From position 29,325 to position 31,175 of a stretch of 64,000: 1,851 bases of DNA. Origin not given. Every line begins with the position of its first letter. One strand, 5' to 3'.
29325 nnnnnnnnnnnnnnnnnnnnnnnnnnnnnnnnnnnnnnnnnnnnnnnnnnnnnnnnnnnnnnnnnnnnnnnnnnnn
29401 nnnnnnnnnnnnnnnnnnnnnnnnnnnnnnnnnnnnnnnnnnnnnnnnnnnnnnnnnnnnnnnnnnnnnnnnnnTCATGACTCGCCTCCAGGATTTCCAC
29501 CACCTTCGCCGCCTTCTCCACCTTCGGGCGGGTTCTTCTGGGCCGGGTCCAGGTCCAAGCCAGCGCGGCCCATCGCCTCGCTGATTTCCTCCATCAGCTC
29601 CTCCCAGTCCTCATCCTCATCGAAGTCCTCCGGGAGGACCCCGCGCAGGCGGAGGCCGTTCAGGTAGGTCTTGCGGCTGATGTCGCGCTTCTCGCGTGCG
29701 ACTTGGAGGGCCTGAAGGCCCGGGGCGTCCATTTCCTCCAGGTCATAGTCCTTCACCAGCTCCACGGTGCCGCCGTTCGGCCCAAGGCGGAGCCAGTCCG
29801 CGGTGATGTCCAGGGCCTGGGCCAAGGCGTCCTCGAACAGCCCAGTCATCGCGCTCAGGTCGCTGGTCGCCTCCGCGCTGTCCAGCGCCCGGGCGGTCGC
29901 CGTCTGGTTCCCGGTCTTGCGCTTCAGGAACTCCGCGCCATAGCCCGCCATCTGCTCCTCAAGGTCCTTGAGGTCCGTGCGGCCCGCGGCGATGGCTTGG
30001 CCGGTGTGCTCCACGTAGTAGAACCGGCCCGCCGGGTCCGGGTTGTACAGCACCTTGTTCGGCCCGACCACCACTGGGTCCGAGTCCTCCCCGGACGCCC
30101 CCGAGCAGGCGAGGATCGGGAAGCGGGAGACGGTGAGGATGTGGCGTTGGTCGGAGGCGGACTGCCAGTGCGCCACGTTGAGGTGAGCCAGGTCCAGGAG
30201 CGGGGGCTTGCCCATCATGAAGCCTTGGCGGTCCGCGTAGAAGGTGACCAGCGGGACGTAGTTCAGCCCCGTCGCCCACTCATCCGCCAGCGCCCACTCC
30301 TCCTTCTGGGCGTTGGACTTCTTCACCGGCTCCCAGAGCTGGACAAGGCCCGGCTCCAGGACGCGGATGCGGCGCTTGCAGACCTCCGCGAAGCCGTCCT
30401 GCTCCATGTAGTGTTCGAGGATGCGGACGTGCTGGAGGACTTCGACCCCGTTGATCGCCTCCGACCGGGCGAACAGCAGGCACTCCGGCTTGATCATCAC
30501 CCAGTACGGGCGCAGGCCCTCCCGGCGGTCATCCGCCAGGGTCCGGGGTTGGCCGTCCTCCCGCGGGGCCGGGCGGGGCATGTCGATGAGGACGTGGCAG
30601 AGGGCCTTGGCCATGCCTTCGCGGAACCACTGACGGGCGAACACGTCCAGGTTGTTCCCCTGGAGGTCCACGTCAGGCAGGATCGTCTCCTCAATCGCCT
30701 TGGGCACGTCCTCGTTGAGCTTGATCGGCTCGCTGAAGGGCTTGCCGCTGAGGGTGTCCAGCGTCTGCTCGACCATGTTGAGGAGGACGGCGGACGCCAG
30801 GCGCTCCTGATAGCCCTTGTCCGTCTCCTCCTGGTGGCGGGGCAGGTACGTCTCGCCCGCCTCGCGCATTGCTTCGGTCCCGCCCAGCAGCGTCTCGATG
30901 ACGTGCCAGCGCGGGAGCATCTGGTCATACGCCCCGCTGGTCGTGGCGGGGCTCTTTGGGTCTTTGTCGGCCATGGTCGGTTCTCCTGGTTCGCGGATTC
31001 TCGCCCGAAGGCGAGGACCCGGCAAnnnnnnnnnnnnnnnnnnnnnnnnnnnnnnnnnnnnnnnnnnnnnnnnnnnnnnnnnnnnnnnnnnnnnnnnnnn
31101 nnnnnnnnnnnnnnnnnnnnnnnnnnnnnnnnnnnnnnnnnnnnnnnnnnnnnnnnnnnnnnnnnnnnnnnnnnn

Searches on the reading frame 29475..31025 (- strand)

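Call 56: search_protein_families(library=pfam, proteins=[window:29475-31025:-], max_evalue=0.001)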
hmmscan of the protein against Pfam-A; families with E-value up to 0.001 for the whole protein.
window:29475-31025:- (516 aa): 1 family
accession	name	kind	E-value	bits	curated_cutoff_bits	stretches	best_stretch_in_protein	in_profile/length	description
PF13264.11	DUF4055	-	8.2e-43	146.4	25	1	275-412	1-140/140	Domain of unknown function (DUF4055)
